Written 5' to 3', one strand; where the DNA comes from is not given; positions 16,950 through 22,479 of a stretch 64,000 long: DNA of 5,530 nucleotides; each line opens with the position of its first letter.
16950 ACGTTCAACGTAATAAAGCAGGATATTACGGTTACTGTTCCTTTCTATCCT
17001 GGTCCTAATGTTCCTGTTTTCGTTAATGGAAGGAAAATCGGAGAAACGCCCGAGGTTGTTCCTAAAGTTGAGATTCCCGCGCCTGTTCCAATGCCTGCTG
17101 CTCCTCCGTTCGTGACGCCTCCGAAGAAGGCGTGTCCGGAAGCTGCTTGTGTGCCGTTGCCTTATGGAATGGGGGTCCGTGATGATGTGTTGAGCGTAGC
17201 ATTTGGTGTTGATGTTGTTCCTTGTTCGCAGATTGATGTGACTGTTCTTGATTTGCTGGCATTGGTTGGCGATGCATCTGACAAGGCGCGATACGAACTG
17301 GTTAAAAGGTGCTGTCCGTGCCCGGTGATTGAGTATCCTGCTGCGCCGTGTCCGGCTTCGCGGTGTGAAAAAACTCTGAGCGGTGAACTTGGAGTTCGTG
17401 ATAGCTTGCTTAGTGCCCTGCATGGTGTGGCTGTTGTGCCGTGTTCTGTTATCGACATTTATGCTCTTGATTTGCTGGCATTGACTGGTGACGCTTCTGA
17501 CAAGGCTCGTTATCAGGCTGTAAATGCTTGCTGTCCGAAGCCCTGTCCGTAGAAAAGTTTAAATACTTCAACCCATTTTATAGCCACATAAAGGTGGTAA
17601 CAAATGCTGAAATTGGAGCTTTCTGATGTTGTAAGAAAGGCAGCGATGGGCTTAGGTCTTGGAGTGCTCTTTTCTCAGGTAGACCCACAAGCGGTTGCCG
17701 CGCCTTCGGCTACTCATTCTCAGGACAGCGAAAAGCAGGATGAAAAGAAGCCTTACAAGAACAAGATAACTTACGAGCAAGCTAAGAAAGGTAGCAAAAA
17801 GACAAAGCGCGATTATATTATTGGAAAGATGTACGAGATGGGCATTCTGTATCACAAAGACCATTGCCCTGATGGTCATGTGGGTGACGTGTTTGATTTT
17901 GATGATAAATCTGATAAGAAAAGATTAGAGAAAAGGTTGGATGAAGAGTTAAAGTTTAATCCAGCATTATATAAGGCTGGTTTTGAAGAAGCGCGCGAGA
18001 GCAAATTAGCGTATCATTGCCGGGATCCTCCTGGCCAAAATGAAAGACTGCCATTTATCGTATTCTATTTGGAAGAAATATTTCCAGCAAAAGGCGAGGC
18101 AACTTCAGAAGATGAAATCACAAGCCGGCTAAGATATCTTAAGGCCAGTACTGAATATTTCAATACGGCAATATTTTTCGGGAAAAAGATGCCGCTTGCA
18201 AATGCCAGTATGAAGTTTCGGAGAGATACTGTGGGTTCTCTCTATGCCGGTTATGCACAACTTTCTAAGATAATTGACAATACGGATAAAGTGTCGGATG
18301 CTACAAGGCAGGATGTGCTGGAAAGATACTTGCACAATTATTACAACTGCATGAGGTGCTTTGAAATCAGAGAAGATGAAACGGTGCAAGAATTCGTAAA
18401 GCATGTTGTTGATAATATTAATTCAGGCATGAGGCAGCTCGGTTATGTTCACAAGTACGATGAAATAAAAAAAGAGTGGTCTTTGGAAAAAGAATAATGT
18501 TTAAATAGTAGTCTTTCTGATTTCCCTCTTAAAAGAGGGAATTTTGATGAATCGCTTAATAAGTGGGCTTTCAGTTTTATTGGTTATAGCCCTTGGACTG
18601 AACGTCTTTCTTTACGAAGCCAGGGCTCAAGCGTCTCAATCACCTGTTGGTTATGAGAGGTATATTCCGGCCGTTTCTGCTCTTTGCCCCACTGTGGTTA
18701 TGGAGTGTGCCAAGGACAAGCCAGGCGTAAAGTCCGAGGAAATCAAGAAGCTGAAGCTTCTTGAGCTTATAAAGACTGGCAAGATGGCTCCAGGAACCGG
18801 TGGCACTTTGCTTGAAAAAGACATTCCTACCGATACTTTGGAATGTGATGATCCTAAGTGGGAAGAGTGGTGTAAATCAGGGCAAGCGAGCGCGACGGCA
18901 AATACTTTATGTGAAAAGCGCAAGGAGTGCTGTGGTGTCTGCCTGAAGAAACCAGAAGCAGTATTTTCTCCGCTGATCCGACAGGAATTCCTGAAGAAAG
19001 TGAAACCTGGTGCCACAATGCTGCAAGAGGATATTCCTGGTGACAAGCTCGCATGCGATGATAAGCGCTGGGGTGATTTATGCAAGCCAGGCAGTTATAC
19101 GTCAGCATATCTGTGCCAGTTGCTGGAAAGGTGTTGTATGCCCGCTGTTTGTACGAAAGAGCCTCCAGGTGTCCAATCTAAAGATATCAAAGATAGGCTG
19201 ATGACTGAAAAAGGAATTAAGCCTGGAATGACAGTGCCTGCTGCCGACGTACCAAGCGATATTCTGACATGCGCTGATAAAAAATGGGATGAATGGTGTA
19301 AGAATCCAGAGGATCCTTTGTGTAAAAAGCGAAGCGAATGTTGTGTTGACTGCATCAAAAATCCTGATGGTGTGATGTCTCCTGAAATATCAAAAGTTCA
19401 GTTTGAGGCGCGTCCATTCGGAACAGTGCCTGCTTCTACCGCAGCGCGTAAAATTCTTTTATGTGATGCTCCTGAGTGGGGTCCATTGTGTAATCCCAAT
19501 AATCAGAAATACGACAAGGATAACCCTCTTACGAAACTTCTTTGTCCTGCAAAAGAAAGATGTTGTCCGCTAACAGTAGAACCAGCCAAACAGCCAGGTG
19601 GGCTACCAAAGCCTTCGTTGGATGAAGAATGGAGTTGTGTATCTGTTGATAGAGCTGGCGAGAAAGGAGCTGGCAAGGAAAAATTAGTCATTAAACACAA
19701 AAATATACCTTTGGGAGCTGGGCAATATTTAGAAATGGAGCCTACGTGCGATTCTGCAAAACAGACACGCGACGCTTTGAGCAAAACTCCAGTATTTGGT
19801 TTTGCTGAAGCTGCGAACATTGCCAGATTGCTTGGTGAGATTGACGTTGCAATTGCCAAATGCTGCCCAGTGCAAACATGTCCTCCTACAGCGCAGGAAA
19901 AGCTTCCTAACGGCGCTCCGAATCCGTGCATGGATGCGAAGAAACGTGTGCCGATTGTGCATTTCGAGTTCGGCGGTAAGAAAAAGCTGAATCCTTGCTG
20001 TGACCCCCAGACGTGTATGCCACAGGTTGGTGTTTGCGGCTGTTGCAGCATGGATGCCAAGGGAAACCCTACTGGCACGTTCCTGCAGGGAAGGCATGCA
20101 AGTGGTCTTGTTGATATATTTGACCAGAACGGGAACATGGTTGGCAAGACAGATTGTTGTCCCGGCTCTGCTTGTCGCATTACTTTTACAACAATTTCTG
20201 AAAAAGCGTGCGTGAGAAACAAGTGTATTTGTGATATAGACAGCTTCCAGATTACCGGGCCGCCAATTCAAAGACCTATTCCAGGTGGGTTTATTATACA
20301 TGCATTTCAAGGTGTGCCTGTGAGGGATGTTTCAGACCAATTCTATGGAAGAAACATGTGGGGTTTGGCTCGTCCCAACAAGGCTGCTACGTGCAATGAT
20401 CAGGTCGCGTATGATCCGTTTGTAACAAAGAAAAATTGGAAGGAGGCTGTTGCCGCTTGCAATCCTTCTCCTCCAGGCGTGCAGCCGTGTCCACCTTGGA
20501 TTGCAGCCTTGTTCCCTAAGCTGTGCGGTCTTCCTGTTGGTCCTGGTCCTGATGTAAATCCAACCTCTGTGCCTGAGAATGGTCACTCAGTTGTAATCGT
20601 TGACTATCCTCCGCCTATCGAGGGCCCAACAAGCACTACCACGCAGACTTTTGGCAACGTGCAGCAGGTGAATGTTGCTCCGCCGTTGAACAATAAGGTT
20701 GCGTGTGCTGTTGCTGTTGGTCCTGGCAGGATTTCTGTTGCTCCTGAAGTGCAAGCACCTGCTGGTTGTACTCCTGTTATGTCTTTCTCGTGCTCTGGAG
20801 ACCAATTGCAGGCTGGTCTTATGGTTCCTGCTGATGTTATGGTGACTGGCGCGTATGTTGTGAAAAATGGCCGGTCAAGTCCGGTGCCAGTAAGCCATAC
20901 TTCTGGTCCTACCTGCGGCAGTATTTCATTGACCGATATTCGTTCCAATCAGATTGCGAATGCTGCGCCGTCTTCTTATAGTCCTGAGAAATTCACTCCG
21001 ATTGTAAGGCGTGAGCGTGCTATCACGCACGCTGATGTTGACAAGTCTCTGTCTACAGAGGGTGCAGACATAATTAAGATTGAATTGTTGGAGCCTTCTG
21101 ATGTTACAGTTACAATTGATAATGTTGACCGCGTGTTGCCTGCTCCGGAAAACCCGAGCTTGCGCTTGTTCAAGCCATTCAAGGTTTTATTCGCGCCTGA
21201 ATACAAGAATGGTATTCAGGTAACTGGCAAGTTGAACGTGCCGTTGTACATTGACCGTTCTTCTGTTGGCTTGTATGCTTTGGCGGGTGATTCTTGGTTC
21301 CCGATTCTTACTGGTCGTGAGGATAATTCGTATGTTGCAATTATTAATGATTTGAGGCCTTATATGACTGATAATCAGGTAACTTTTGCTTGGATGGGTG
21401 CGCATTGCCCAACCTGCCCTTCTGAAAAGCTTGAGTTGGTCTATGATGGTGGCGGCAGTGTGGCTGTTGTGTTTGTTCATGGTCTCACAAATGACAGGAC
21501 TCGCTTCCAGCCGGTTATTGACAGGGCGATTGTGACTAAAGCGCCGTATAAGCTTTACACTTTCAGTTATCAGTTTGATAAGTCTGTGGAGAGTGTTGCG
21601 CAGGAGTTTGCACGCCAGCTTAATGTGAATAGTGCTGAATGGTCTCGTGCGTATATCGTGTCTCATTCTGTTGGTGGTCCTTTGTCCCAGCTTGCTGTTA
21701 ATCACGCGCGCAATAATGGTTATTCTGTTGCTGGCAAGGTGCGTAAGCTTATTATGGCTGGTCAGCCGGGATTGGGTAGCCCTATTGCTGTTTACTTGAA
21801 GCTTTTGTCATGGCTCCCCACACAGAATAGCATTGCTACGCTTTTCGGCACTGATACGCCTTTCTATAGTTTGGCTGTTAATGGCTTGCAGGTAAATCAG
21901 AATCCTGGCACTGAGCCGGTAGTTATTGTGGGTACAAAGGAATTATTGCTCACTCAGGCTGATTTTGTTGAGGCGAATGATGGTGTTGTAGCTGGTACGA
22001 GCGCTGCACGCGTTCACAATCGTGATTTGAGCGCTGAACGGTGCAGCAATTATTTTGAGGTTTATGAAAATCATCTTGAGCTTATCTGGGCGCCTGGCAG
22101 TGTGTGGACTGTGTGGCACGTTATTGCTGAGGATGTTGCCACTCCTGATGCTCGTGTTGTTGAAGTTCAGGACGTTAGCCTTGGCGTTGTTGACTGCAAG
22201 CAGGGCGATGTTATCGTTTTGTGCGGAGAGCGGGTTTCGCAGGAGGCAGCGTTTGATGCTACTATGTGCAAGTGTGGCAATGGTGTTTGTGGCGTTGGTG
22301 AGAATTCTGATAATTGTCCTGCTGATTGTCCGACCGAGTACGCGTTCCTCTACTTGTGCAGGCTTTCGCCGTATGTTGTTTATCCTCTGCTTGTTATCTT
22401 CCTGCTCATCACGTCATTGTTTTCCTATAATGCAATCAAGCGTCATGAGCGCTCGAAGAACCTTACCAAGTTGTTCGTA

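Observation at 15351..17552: Surface protein combining an IPT/TIG-like domain, extreme N-glycosylation sequon density and Myxococcus-type Cys-rich repeats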

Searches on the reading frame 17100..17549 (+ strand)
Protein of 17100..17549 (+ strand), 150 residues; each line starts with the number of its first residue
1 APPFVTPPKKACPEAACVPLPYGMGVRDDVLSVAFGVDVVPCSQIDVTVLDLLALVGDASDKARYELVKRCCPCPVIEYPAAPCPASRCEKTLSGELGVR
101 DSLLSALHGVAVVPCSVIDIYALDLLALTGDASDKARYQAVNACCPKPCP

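Call 46: predict_structure(alignment_id=A3)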
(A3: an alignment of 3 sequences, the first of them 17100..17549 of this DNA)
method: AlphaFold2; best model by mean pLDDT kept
length: 150 residues; sequences in the alignment: 3
mean_pLDDT: 70.1   pTM: 0.42
mean pLDDT of the five models: 70.1, 67.7, 65.5, 64.7, 64.0
residues with pLDDT >= 90: 0; 70-90: 103; 50-70: 23; < 50: 24
segments of 3 or more residues with pLDDT < 50: 1-12, 75-84
pLDDT, mean of each block of 10 residues (from residue 1): 40 65 78 79 69 65 76 52 60 83 77 83 75 78 71
secondary structure, 60 per line:
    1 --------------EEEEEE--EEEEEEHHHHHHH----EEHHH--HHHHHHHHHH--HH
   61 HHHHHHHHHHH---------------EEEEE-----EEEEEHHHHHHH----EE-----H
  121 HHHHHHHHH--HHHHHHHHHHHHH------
elements in order: E15-20 E23-28 H29-35 H47-56 H59-71 E87-91 E97-101 H102-108 H120-129 H132-144

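Call 49: fold_search(model_id=the predicted structure, library=pdb)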
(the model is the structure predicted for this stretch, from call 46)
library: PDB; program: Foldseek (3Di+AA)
matches with E <= 10: 40; with E <= 0.001: 0
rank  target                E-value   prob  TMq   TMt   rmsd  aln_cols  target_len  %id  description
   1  2wni_A                1.8e+00  0.02  0.12  0.06  16.7       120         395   17  Crystal Structure Analysis of Klebsiella sp ASR1 Phytase (released 2010-04-28)
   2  3ov0                  2.0e+00  0.03  0.18  0.12  10.5       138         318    8  Structure of dodecaheme cytochrome c GSU1996 (released 2010-12-29)
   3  5lq4_A                2.1e+00  0.04  0.18  0.08  13.8       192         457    9  The Structure of ThcOx, the First Oxidase Protein from the Cyanobactin Pathways (released 2016-11-09)
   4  8jr0_H                2.5e+00  0.13  0.19  0.24   9.0        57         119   19  Cryo-EM structure of Mycobacterium tuberculosis ATP synthase in complex with TBAJ-587 (released 2024-05-01)
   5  8pj1_s                2.5e+00  0.02  0.15  0.14  15.7       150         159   11  Structure of human 48S translation initiation complex in open codon scanning state (48S-1) (released 2024-08-14)
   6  4xei_B                2.8e+00  0.02  0.16  0.13  18.3       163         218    9  Orthorhombic isomorph of bovine Arp2/3 complex (released 2015-09-02)
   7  2wnh_B                2.8e+00  0.02  0.16  0.08  16.6       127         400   16  Crystal Structure Analysis of Klebsiella sp ASR1 Phytase (released 2010-04-28)
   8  6cxi_A                3.0e+00  0.03  0.17  0.09  16.4       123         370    9  Cardiac thin filament decorated with C0C1 fragment of cardiac myosin binding protein C mode 1 (released 2018-10-10)
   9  3d98                  3.2e+00  0.04  0.16  0.08   8.9        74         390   20  Crystal structure of GlmU from Mycobacterium tuberculosis, ligand-free form (released 2009-03-10)
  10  5lq4_B                3.4e+00  0.02  0.16  0.08  13.8       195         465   11  The Structure of ThcOx, the First Oxidase Protein from the Cyanobactin Pathways (released 2016-11-09)
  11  9dlx_B                4.0e+00  0.01  0.15  0.08  16.9       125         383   16  Bovine Arp2/3 complex with N-WASP CA bound to Arp3 and Arp2-ArpC1 (released 2025-02-12)
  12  9jpf_A                5.1e+00  0.01  0.10  0.08  18.3       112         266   20  crRNA-guided surveillance (Csy) complex (released 2026-04-01)
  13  8a2r_A                5.4e+00  0.01  0.15  0.08  18.2       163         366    8  Cryo-EM structure of F-actin in the Mg2+-ADP-BeF3- nucleotide state. (released 2022-08-10)
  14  3hq8_A                5.7e+00  0.02  0.11  0.07  12.1        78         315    6  CcpA from G. sulfurreducens S134P/V135K variant (released 2009-09-22)
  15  2wnh_A                6.5e+00  0.01  0.12  0.06  17.1       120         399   16  Crystal Structure Analysis of Klebsiella sp ASR1 Phytase (released 2010-04-28)
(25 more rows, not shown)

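Call 67: find_related_loci(query=A3, collection=metagenome_contigs, flank=10000)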
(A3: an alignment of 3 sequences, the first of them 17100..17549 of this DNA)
Query A3 (150 aa) in metagenome_contigs; peptide patterns used: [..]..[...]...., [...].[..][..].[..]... (x = any residue, [..] = any of these).
118 stretches matched a pattern, but none encodes a relative of the query by tblastn (E <= 1e-3).

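Call 74: fold_search(model_id=the predicted structure, library=viral)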
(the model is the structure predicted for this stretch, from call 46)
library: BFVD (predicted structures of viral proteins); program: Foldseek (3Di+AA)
matches with E <= 10: 127; with E <= 0.001: 0
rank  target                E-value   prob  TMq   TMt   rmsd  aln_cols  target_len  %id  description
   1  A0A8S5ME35            1.0e+00  0.12  0.17  0.22   6.6        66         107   21  Uncharacterized protein [Siphoviridae sp. ctYh54]
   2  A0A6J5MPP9            1.1e+00  0.04  0.17  0.10  17.9       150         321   11  Uncharacterized protein [uncultured Caudovirales phage]
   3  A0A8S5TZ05            1.3e+00  0.06  0.15  0.21  12.9        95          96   13  Flagellar and Swarming motility protein [Siphoviridae sp. ctnPP24]
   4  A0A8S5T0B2            1.5e+00  0.02  0.12  0.12  17.1       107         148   13  Uncharacterized protein [Myoviridae sp. ctWb16]
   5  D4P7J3                1.6e+00  0.03  0.18  0.12  13.6       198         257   13  Gp082 [Rhodococcus phage ReqiPepy6]
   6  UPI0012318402         1.9e+00  0.03  0.19  0.16  13.4       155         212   12  (no name look-up for this kind of identifier)
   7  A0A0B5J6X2            2.1e+00  0.06  0.23  0.19  15.7       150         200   14  Dihydrofolate reductase motif-containing protein [Pandoravirus inopinatum]
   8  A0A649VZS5            2.1e+00  0.03  0.16  0.18  15.1        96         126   14  Uncharacterized protein [Microbacterium phage Teamocil]
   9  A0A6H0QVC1            2.6e+00  0.04  0.15  0.22  10.5        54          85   20  (no name in the UniProt tables at hand)
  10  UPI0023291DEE         2.8e+00  0.06  0.13  0.22   9.4        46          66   22  (no name look-up for this kind of identifier)
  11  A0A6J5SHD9            2.8e+00  0.03  0.16  0.14  17.0       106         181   16  Uncharacterized protein [uncultured Caudovirales phage]
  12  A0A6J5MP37            2.8e+00  0.03  0.14  0.08  20.3       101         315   14  Uncharacterized protein (Fragment) [uncultured Caudovirales phage]
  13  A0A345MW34            2.9e+00  0.05  0.15  0.16   7.0        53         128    9  Beta-1,4-endo-glucanase [Cressdnaviricota sp.]
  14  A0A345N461            2.9e+00  0.02  0.12  0.06  17.4       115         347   16  (no name in the UniProt tables at hand)
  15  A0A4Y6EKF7            3.1e+00  0.05  0.16  0.21  10.1        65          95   25  (no name in the UniProt tables at hand)
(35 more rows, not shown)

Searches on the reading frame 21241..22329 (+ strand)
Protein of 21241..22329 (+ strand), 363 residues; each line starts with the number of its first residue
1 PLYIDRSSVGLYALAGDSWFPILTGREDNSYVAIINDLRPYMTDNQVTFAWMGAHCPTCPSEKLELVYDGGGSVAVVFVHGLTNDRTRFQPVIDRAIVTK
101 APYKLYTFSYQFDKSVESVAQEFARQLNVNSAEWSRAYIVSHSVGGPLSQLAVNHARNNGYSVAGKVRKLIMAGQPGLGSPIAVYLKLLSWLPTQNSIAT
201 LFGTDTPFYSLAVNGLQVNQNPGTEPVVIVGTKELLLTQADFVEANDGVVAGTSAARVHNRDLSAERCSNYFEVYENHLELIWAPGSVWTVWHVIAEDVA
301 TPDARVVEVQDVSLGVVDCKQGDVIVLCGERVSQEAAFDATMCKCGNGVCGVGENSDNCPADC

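Call 64: find_related_loci(query=A7, collection=genome_contigs, flank=10000)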
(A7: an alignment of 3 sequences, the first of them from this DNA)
Query A7 (363 aa) in genome_contigs; peptide patterns used: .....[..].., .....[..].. (x = any residue, [..] = any of these).
30 stretches matched a pattern, but none encodes a relative of the query by tblastn (E <= 1e-3).

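Call 65: find_related_loci(query=A7, collection=metagenome_contigs, flank=10000)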
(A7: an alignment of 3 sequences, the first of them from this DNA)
Query A7 (363 aa) in metagenome_contigs; peptide patterns used: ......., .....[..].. (x = any residue, [..] = any of these).
118 stretches matched a pattern, but none encodes a relative of the query by tblastn (E <= 1e-3).

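Call 66: find_homologous_proteins(query=A7, max_evalue=0.001)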
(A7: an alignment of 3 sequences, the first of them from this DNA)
Query A7 (3 sequences) (363 aa, profile of the alignment): 1 proteins with E <= 0.001 among 8000 candidates.
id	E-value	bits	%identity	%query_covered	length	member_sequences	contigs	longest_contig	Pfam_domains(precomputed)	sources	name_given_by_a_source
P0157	4.4e-53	199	31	98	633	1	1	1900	PF07819.20,PF24096.3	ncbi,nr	ncbi:MAG: hypothetical protein KAU20_04650, partial [Nanoarchaeota archaeon]|nr:hypothetical protein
